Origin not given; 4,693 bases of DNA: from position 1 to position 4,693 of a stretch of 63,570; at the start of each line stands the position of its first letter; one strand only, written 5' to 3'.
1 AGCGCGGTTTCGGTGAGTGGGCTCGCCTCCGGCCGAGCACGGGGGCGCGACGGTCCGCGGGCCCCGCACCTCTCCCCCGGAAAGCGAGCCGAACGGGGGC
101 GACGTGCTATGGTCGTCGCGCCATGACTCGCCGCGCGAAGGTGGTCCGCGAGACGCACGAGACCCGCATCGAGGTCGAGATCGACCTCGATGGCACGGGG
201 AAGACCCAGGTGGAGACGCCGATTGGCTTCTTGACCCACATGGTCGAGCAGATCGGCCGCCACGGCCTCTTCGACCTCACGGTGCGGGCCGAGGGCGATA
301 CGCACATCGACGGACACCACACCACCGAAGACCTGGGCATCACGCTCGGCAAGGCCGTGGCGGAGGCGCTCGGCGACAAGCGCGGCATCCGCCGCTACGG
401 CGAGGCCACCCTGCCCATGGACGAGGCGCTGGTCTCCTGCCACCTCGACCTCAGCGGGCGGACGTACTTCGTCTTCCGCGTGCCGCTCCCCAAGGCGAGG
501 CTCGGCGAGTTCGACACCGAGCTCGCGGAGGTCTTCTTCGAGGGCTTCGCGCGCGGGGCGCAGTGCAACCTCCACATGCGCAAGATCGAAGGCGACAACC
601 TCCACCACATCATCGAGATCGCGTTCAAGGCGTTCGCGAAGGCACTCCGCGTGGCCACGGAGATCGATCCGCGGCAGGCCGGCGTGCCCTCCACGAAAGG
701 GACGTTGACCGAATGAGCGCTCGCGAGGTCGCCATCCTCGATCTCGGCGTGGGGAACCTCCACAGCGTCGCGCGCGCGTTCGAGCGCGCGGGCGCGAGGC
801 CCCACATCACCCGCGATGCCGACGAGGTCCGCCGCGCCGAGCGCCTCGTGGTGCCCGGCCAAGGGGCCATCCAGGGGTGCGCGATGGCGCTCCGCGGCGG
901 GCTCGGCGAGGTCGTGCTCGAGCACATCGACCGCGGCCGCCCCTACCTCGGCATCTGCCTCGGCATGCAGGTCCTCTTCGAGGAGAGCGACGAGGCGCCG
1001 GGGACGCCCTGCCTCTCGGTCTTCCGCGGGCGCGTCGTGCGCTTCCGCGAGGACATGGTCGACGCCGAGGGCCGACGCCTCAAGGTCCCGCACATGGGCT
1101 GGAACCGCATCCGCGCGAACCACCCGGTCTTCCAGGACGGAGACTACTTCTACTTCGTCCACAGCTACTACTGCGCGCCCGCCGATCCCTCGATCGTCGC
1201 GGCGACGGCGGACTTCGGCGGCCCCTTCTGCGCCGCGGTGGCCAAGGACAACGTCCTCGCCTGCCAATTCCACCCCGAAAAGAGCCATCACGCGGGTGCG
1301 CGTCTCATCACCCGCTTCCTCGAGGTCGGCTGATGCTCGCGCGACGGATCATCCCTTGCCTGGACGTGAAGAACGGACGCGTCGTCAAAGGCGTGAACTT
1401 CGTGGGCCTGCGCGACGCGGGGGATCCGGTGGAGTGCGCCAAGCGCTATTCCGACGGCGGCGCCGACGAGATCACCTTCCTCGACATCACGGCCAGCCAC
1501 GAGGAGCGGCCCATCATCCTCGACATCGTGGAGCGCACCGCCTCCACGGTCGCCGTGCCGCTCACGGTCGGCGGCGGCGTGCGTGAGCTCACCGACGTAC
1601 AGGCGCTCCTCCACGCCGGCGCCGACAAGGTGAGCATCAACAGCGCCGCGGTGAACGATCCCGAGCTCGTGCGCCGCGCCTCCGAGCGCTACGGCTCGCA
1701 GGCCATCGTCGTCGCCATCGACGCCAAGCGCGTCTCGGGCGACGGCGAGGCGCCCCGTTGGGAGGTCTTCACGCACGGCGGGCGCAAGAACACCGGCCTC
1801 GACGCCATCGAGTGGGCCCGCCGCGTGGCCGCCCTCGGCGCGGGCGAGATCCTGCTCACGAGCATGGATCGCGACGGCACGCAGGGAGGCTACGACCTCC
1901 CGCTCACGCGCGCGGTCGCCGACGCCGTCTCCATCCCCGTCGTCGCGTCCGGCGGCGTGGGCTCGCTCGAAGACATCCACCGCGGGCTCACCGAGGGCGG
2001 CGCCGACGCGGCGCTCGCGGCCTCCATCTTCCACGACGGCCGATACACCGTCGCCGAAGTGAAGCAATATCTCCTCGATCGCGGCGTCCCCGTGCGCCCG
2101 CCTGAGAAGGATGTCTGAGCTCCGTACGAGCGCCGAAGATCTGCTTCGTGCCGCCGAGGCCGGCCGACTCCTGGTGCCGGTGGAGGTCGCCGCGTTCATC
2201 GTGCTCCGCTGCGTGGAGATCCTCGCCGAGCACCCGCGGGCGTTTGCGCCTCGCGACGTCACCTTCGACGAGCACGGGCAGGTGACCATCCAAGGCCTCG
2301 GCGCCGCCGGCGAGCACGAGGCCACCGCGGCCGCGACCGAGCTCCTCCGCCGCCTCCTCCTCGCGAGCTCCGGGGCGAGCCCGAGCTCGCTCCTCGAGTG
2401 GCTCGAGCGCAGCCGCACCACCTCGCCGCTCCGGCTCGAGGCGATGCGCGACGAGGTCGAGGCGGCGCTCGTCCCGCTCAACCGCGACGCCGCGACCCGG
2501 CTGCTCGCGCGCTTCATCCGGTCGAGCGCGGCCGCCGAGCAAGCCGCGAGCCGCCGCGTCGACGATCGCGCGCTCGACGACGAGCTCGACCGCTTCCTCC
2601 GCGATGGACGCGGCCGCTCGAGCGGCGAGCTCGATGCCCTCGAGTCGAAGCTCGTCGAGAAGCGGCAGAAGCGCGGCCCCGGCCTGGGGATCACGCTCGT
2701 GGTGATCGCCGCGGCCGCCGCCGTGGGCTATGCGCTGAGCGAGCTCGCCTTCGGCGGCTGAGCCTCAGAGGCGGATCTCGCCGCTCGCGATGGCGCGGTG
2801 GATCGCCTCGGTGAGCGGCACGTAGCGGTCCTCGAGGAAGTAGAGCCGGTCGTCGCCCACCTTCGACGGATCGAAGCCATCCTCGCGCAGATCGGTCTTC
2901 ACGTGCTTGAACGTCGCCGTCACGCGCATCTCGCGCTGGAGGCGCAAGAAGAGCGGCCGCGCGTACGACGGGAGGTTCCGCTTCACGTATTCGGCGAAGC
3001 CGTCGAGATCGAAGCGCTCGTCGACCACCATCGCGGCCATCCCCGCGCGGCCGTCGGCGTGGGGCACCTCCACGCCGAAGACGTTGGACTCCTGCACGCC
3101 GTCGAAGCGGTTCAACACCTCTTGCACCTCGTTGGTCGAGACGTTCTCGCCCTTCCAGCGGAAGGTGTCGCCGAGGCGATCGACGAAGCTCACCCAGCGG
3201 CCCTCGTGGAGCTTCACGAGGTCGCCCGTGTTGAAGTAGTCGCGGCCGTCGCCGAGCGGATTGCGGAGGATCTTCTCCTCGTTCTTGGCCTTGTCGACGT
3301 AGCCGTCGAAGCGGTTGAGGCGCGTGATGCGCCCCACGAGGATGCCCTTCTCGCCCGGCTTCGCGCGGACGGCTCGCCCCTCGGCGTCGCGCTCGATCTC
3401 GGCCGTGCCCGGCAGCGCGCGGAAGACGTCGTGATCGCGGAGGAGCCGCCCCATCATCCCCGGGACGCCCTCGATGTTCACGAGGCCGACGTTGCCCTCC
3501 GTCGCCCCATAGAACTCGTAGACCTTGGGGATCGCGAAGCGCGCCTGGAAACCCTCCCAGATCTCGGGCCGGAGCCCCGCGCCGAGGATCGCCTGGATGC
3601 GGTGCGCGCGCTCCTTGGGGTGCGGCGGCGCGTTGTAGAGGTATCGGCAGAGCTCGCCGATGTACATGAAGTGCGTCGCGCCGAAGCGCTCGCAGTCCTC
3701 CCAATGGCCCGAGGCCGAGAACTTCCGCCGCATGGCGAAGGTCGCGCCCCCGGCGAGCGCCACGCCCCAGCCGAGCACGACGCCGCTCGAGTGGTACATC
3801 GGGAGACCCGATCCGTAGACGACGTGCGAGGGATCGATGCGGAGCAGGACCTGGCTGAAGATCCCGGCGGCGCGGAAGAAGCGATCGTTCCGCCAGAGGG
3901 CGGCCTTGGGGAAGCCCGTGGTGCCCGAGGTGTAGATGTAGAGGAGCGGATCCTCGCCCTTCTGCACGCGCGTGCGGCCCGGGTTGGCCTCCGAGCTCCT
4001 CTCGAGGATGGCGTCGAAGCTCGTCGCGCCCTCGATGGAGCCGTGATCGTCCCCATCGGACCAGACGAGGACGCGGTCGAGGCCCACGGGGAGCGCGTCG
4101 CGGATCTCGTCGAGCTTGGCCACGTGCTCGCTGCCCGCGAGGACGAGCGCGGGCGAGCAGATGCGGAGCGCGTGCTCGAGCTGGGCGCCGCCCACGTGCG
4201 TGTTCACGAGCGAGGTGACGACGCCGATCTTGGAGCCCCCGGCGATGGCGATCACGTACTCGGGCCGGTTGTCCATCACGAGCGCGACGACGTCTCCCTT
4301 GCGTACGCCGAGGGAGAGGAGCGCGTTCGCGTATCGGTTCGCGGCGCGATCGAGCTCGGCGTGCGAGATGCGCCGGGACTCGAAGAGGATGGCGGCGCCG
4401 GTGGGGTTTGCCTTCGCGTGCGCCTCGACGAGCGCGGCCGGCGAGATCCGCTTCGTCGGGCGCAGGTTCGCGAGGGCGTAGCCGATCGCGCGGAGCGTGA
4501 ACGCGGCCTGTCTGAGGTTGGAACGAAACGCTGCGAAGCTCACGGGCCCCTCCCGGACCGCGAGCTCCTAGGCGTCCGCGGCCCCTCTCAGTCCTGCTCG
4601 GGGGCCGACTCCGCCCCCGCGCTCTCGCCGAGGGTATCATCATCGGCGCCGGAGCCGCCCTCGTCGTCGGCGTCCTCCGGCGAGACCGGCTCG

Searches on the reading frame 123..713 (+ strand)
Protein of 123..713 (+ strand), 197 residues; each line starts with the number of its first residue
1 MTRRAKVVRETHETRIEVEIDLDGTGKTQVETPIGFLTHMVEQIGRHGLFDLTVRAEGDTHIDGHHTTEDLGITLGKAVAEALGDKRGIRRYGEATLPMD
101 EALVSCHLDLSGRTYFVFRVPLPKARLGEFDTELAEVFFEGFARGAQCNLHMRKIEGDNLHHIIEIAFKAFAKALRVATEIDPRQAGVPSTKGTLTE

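Call 66: search_protein_families(library=pfam, proteins=[window:123-713:+], max_evalue=0.0001)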
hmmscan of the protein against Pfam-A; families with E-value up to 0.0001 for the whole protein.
window:123-713:+ (197 aa): 1 family
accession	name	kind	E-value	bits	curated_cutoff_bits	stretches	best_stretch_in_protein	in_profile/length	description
PF00475.24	IGPD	-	5.8e-62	208.5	27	1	32-175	1-144/144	Imidazoleglycerol-phosphate dehydratase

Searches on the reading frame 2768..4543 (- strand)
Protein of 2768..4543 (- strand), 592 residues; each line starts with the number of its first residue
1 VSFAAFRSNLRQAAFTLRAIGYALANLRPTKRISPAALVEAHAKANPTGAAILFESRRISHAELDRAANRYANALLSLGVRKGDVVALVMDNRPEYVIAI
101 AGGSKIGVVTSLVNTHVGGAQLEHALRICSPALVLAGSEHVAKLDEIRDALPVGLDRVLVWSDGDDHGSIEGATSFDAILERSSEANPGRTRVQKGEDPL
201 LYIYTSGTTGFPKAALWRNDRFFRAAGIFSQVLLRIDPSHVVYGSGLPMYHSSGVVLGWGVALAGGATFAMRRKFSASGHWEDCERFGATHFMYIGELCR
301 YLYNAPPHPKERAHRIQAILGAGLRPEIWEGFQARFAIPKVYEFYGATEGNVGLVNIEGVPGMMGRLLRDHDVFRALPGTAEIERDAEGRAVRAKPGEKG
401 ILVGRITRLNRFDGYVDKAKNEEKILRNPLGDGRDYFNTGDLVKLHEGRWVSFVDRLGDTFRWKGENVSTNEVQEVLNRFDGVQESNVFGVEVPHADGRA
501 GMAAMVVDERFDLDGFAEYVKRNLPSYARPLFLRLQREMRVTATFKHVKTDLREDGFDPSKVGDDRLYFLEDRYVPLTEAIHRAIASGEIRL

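Call 66: search_protein_families(library=pfam, proteins=[window:2768-4543:-], max_evalue=0.0001)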
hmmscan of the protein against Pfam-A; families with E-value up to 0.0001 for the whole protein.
window:2768-4543:- (592 aa): 1 family
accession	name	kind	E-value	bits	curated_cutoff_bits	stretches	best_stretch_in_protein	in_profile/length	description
PF00501.34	AMP-binding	-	3.5e-56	191.1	29.9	1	40-403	2-373/384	AMP-binding enzyme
